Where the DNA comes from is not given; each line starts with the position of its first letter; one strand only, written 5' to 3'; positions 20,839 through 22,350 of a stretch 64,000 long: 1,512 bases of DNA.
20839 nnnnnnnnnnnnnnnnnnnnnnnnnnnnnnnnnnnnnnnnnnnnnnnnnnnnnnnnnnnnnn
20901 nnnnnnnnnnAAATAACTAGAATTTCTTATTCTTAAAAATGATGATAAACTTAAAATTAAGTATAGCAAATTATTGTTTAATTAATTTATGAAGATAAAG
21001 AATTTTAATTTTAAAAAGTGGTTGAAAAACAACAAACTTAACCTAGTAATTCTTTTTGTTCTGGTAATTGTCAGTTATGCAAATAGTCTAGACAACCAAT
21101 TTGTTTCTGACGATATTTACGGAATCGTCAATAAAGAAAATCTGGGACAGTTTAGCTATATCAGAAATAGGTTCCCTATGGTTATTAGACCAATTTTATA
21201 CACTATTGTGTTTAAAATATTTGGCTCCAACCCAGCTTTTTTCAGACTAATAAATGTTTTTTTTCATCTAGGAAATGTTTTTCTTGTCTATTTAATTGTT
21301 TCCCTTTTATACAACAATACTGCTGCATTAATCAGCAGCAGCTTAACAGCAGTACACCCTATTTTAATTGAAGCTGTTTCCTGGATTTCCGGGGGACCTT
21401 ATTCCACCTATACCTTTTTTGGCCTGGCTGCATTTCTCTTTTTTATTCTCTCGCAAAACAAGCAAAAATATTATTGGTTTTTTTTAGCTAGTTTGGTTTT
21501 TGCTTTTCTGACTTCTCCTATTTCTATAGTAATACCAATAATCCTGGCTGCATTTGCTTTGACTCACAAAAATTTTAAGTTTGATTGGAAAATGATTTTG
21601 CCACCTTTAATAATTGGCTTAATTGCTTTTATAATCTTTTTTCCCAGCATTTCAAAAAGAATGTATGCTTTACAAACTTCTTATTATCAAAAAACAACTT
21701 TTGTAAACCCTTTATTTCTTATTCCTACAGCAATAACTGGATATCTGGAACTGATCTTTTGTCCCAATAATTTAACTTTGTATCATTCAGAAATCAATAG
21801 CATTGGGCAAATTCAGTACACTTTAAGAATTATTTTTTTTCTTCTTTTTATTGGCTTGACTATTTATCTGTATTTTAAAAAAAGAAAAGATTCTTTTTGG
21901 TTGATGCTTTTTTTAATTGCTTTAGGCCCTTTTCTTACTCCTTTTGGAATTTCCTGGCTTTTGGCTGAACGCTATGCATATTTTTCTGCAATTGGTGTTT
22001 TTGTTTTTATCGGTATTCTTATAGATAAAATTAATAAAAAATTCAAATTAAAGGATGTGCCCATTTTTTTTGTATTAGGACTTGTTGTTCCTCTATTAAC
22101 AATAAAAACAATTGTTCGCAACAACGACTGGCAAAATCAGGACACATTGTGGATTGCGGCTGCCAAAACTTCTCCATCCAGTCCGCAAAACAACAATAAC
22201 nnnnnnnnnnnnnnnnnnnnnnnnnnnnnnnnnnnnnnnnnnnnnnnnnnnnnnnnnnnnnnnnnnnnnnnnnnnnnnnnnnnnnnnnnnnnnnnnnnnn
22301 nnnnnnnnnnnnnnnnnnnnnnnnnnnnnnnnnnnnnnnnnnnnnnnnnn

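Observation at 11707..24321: Glycan-biosynthesis locus of about 12.6 kb with five tandem GT2 paralogs, a sulfotransferase, a B12 radical SAM enzyme, a methyltransferase, a Wzx flippase and a GT39-TPR enzyme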

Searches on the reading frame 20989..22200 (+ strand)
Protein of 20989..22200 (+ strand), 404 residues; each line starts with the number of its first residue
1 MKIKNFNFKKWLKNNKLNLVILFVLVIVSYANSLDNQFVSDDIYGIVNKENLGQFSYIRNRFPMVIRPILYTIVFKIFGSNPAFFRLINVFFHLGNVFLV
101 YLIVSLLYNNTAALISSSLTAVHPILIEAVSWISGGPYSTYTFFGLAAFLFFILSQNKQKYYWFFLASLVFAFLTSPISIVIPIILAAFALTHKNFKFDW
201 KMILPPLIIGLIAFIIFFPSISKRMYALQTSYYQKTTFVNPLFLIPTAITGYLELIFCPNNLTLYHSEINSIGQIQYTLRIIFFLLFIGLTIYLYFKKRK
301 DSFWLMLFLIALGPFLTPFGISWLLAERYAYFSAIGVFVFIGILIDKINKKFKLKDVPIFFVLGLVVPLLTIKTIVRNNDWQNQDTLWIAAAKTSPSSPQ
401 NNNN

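Call 14: search_protein_families(library=ncbifam, proteins=[window:20989-22200:+], max_evalue=0.001)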
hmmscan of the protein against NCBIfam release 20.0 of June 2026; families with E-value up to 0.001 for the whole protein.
window:20989-22200:+ (404 aa): 0 families

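Call 17: search_solved_structures(query=window:20989-22170:+, max_evalue=10)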
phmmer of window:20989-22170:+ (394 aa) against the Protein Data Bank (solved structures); distinct sequences matched with E-value up to 10: 0.
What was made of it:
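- Tried and rejected: A PDB sequence search with the TM domain alone found nothing (call 17).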

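Call 18: search_protein_families(library=pfam, proteins=[window:20989-22170:+], max_evalue=0.01)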
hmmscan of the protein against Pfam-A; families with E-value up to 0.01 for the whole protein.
window:20989-22170:+ (394 aa): 1 family
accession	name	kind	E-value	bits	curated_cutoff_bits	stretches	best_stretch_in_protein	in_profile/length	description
PF13231.12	PMT_2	-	1.1e-07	32.7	26.1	1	70-221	9-158/160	Dolichyl-phosphate-mannose-protein mannosyltransferase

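Call 35: find_homologous_proteins(query=window:20989-22170:+, max_evalue=0.001)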
Query window:20989-22170:+ (394 aa): 274 proteins with E <= 0.001 among 8000 candidates; the best 120 are listed.
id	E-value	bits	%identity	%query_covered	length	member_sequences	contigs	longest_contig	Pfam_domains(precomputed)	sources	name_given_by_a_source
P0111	1.3e-249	846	100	100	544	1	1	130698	PF13431.13,PF23914.2,PF13414.13,PF13176.13,PF13428.13,PF25064.2,PF13374.13,PF14559.13,PF13371.13,PF00515.35,PF12895.14,PF13424.13,PF21033.5,PF13432.13,PF13181.13,PF07719.24,PF13174.13,PF13231.13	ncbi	-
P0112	1.6e-109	385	47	99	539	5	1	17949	PF10602.16,PF13431.13,PF23914.2,PF13414.13,PF13176.13,PF12569.15,PF13428.13,PF25064.2,PF13374.13,PF14559.13,PF13371.13,PF00515.35,PF13424.13,PF21033.5,PF13432.13,PF13181.13,PF07719.24,PF13174.13,PF13231.13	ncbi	-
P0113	1.6e-108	382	46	99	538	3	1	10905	PF13431.13,PF13414.13,PF13176.13,PF13428.13,PF25064.2,PF13374.13,PF14559.13,PF00515.35,PF13424.13,PF21033.5,PF13432.13,PF13181.13,PF07719.24,PF13174.13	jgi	jgi:tetratricopeptide (TPR) repeat protein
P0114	9.5e-101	356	46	99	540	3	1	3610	PF13431.13,PF13414.13,PF13176.13,PF12569.15,PF13428.13,PF25064.2,PF13374.13,PF14559.13,PF13371.13,PF00515.35,PF13424.13,PF21033.5,PF13432.13,PF13181.13,PF07719.24,PF13174.13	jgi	-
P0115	1.8e-99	352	47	100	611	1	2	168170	PF13431.13,PF23914.2,PF13414.13,PF13176.13,PF13428.13,PF13374.13,PF14559.13,PF00515.35,PF13424.13,PF21033.5,PF13432.13,PF13181.13,PF07719.24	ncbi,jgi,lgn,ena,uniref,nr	ncbi:hypothetical protein COT75_05070 [Candidatus Beckwithbacteria bacterium CG10_big_fil_rev_8_21_1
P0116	5.6e-98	347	46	100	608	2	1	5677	PF25063.1,PF13431.13,PF23914.2,PF13414.13,PF13176.13,PF24885.2,PF12569.15,PF13428.13,PF25064.2,PF13374.13,PF14559.13,PF10516.16,PF13371.13,PF00515.35,PF12895.14,PF13424.13,PF21033.5,PF13432.13,PF13181.13,PF07719.24,PF13174.13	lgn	-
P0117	1.4e-97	346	47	100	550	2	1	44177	PF10602.16,PF13431.13,PF23914.2,PF13414.13,PF13176.13,PF12569.15,PF13428.13,PF13374.13,PF14559.13,PF13371.13,PF00515.35,PF13424.13,PF21033.5,PF13432.13,PF13181.13,PF07719.24,PF13174.13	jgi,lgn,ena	-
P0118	1.5e-96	342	44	100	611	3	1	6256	PF25063.1,PF13431.13,PF23914.2,PF13414.13,PF25058.2,PF13176.13,PF24885.2,PF12569.15,PF13428.13,PF13374.13,PF14559.13,PF13371.13,PF00515.35,PF12895.14,PF13424.13,PF21033.5,PF13432.13,PF13181.13,PF07719.24,PF13174.13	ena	-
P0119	2.5e-95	338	47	100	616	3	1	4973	PF13431.13,PF23914.2,PF13414.13,PF13176.13,PF24885.2,PF13428.13,PF13374.13,PF14559.13,PF13371.13,PF00515.35,PF13424.13,PF21033.5,PF13432.13,PF13181.13,PF07719.24,PF13174.13,PF13231.13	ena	-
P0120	4.3e-95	337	45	98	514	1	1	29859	PF13431.13,PF13414.13,PF13176.13,PF13428.13,PF13374.13,PF14559.13,PF00515.35,PF13424.13,PF21033.5,PF13432.13,PF13181.13,PF07719.24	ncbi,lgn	-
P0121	7.4e-95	337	46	99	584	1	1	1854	PF10602.16,PF13431.13,PF13414.13,PF13176.13,PF13428.13,PF13374.13,PF14559.13,PF13371.13,PF00515.35,PF12895.14,PF13424.13,PF21033.5,PF13432.13,PF13181.13,PF07719.24,PF13174.13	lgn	-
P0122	1.6e-93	332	45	99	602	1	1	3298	PF13431.13,PF23914.2,PF13414.13,PF13428.13,PF13374.13,PF14559.13,PF13371.13,PF17874.8,PF00515.35,PF12895.14,PF13424.13,PF21033.5,PF13432.13,PF13181.13,PF07719.24,PF13174.13,PF13231.13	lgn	-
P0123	2.6e-93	332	44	98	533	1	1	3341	PF13431.13,PF13414.13,PF13176.13,PF13428.13,PF13374.13,PF14559.13,PF00515.35,PF13424.13,PF21033.5,PF13432.13,PF13181.13,PF07719.24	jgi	-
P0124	7.5e-93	330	45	100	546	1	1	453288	PF13431.13,PF23914.2,PF13414.13,PF13176.13,PF13428.13,PF13374.13,PF14559.13,PF13371.13,PF00515.35,PF13424.13,PF21033.5,PF13432.13,PF13181.13,PF07719.24,PF13174.13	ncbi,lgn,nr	ncbi:MAG: tetratricopeptide repeat protein [bacterium]|nr:tetratricopeptide repeat protein [bacteriu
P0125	1.5e-92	329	45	100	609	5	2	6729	PF13431.13,PF13414.13,PF13176.13,PF13428.13,PF13374.13,PF14559.13,PF13371.13,PF00515.35,PF13424.13,PF21033.5,PF13432.13,PF13181.13,PF07719.24,PF13174.13,PF13231.13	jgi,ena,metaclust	metaclust:\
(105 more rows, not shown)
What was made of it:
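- Closest known: TMTC1-4 protein O-mannosyltransferases. Same: JGI names several homologues 'protein O-mannosyl-transferase' (call 35).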

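Call 46: predict_structure(alignment_id=A3)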
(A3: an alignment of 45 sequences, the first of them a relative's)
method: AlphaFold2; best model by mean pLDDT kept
length: 544 residues; sequences in the alignment: 45
mean_pLDDT: 92.2   pTM: 0.90
mean pLDDT of the five models: 92.2, 90.6, 90.3, 89.3, 89.3
residues with pLDDT >= 90: 419; 70-90: 103; 50-70: 22; < 50: 0
segments of 3 or more residues with pLDDT < 50: none
pLDDT, mean of each block of 10 residues (from residue 1): 87 97 98 90 83 92 94 95 96 99 97 98 95 93 98 93 96 94 95 83 89 90 81 73 90 90 63 88 97 96 97 85 70 98 97 92 96 94 90 88 95 97 95 95 98 98 94 97 97 95 96 96 97 95 92
secondary structure, 60 per line:
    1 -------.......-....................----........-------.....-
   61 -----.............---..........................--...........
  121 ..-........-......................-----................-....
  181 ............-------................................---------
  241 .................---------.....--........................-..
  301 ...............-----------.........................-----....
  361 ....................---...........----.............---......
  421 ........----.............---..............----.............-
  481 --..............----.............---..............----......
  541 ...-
elements in order: H8-14 H16-35 H40-47 H55-59 H66-78 H82-107 H110-122 H124-131 H133-154 H160-175 H177-192 H200-231 H241-257 H267-271 H274-297 H299-315 H327-351 H357-380 H384-394 H399-411 H415-428 H433-445 H449-462 H467-479 H483-496 H501-513 H517-530 H535-543

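Call 49: fold_search(model_id=the predicted structure, library=pdb)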
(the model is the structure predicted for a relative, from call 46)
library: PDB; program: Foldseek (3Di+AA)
matches with E <= 10: 1479; with E <= 0.001: 304
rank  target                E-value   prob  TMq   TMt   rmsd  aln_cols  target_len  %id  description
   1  9qhb                  1.3e-08  1.00  0.29  0.55  11.0       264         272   25  Crystal structure of 16-repeat CTPR protein with eliminated coordination sites (released 2025-10-22)
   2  8chy                  6.9e-08  1.00  0.27  0.50   4.6       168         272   32  Crystal structure of an 8-repeat consensus TPR superhelix with Zinc. (released 2024-02-21)
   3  9qhc_B                9.7e-08  1.00  0.28  0.54   3.9       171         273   32  Crystal structure of 8-repeat CTPR protein with eliminated coordination sites (released 2025-10-22)
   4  9qhc_A                2.4e-07  1.00  0.29  0.54  10.6       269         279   24  Crystal structure of 8-repeat CTPR protein with eliminated coordination sites (released 2025-10-22)
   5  9gzg_A                2.7e-07  1.00  0.26  0.86   1.9       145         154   31  Crystal structure of CTPR4E4 mutant (released 2025-10-15)
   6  2fo7                  3.1e-07  1.00  0.24  0.91   1.6       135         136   36  Crystal structure of an 8 repeat consensus TPR superhelix (trigonal crystal form) (released 2006-03-07)
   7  1w3b_A                3.2e-07  1.00  0.29  0.39  21.1       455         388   15  The superhelical TPR domain of O-linked GlcNAc transferase reveals structural similarities to importin alpha. (released 2004-09-09)
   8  7obi_A                4.4e-07  1.00  0.24  0.91   1.6       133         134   40  Consensus tetratricopeptide repeat protein type RV4 (released 2022-02-23)
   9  7yeh_A                4.4e-07  1.00  0.29  0.16  27.1       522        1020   17  Cryo-EM structure of human OGT-OGA complex (released 2023-07-12)
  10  7obi_B                5.1e-07  1.00  0.24  0.91   1.5       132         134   39  Consensus tetratricopeptide repeat protein type RV4 (released 2022-02-23)
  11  3pe4_A                1.0e-06  1.00  0.25  0.20   2.0       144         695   26  Structure of human O-GlcNAc transferase and its complex with a peptide substrate (released 2011-01-19)
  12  8cqp_C                1.2e-06  1.00  0.24  0.91   1.6       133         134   36  Crystal structure of an 8-repeat consensus TPR superhelix with Calcium (low concentration) (released 2024-03-27)
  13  5hgv_A                1.2e-06  1.00  0.25  0.20   2.0       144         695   26  Structure of an O-GlcNAc transferase point mutant, D554N in complex with peptide (released 2016-09-14)
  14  1w3b_B                1.2e-06  1.00  0.27  0.39   5.4       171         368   25  The superhelical TPR domain of O-linked GlcNAc transferase reveals structural similarities to importin alpha. (released 2004-09-09)
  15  8fe7_A                1.4e-06  1.00  0.25  0.19   2.8       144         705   26  Crystal structure of human O-GlcNAc transferase (OGT) in complex with an exosite-binding peptide (SMG9) and UDP-GlcNAc (released 2023-08-09)
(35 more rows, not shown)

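Call 63: predict_structure(alignment_id=A4)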
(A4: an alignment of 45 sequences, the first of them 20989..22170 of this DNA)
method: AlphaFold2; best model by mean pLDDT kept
length: 394 residues; sequences in the alignment: 45
mean_pLDDT: 90.1   pTM: 0.92
mean pLDDT of the five models: 90.1, 89.9, 89.1, 87.6, 86.9
residues with pLDDT >= 90: 265; 70-90: 109; 50-70: 20; < 50: 0
segments of 3 or more residues with pLDDT < 50: none
pLDDT, mean of each block of 10 residues (from residue 1): 87 98 96 73 83 93 94 95 90 98 97 98 91 84 98 94 97 95 96 83 93 93 87 82 92 90 63 90 98 97 97 88 73 97 96 92 94 85 74 71
secondary structure, 60 per line:
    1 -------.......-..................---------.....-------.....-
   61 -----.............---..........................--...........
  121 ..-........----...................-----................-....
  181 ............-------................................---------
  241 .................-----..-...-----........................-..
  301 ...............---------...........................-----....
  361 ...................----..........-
elements in order: H8-14 H16-33 H43-47 H55-59 H66-78 H82-107 H110-122 H124-131 H136-154 H160-175 H177-192 H200-231 H241-257 H274-297 H299-315 H327-351 H357-379 H384-393
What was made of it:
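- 20989..22623 (+): GT-C glycosyltransferase with 11 TM helices and an invariant DD motif in the first outer loop, followed by an extracytoplasmic TPR domain from about residue 384. It is TMTC-like. AF2 models have pLDDT 92 and 90 (calls 46, 63).
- On GT-C fold glycosyltransferases: The AF2 TM-domain model has pLDDT 90 and pTM 0.92 (call 63).
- On TMTC-like GT-C-TPR enzymes (GT105): Helix count and order come from the models (calls 46, 63).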

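Call 65: fold_search(model_id=the predicted structure, library=pdb)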
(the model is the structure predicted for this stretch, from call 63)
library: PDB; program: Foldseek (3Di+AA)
matches with E <= 10: 197; with E <= 0.001: 7
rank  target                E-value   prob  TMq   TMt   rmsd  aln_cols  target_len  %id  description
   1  5f15                  1.0e-04  1.00  0.48  0.37  10.0       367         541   14  Crystal Structure of ArnT from Cupriavidus metallidurans bound to Undecaprenyl phosphate (released 2016-02-17)
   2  5ezm                  2.0e-04  1.00  0.52  0.40   8.7       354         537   13  Crystal Structure of ArnT from Cupriavidus metallidurans in the apo state (released 2016-02-17)
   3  5gmy_A                5.0e-04  1.00  0.52  0.27  15.8       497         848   15  Crystal structure of the Archaeoglobus fulgidus oligosaccharyltransferase (O29867_ARCFU) tethered with an acceptor pep (released 2017-02-01)
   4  8b6l_I                5.3e-04  1.00  0.52  0.33  14.8       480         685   12  Subtomogram average of the human Sec61-TRAP-OSTA-translocon (released 2022-12-07)
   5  7e9s_A                7.6e-04  1.00  0.49  0.25  16.2       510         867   14  Archaeal oligosaccharyltransferase AglB from Archaeoglobus fulgidus in complex with an inhibitory peptide and a dolich (released 2021-09-08)
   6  3wak                  8.2e-04  1.00  0.49  0.26  14.8       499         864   14  Crystal structure of the Archaeoglobus fulgidus oligosaccharyltransferase (O29867_ARCFU) in the apo form (released 2013-10-30)
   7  8age_A                9.3e-04  1.00  0.52  0.34  12.2       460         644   10  Structure of yeast oligosaccharylransferase complex with acceptor peptide bound (released 2022-12-07)
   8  9n9j_I                1.2e-03  1.00  0.55  0.34  15.1       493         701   12  Structure of a GRP94 folding intermediate engaged with a CCDC134- and FKBP11-bound secretory translocon (released 2025-11-19)
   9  7oci_F                1.2e-03  1.00  0.53  0.35  12.7       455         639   10  Cryo-EM structure of yeast Ost6p containing oligosaccharyltransferase complex (released 2022-02-16)
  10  3waj                  1.3e-03  1.00  0.52  0.28  14.7       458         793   15  Crystal structure of the Archaeoglobus fulgidus oligosaccharyltransferase (O29867_ARCFU) complex with Zn and sulfate (released 2013-10-30)
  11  8agc_A                1.5e-03  1.00  0.54  0.33  14.8       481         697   10  Structure of yeast oligosaccharylransferase complex with lipid-linked oligosaccharide and non-acceptor peptide bound (released 2022-12-07)
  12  8agb_A                1.6e-03  1.00  0.50  0.33  13.1       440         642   12  Structure of yeast oligosaccharylransferase complex with lipid-linked oligosaccharide bound (released 2022-12-07)
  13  6ezn_F                1.8e-03  1.00  0.51  0.34  14.3       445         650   13  Cryo-EM structure of the yeast oligosaccharyltransferase (OST) complex (released 2018-01-17)
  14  8pn9_A                2.3e-03  1.00  0.53  0.35  13.5       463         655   11  Structure of human oligosaccharyltransferase OST-A complex bound to NGI-1 (released 2024-05-08)
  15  6ftg_5                4.6e-03  1.00  0.50  0.33  15.6       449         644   13  Subtomogram average of OST-containing ribosome-translocon complexes from canine rough microsomal membranes (released 2018-03-21)
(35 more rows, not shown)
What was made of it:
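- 20989..22623 (+): Foldseek best match is ArnT 5f15/5ezm at E 1e-4, followed by AglB, STT3, Pmt4 and Emb (call 65).
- On GT39 protein O-mannosyltransferases (PMT): Pmt1, Pmt2 and Pmt4 are distant fold matches (E 0.1-0.9, call 65).
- On GT-C fold glycosyltransferases: Foldseek matches are ArnT at E 1e-4 (TM-score about 0.5), then AglB, STT3, ALG9, Pmt4, AftD, PglB and Emb (call 65).
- Closest known: ArnC / ArnD / ArnE-F / ArnT pathway. Same: ArnT is the best fold match of the GT-C (call 65).
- AF2 pLDDT is 90-92, ArnT is the best fold match, and there are 11 TM helices with the TPR domain outside (calls 46, 63, 65). The solved GT-Cs closest in fold are ArnT and, more distantly, PMTs, which use monosaccharide donors (call 65; established knowledge). 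ArnT, the best fold match, acts on a lipid (call 65).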
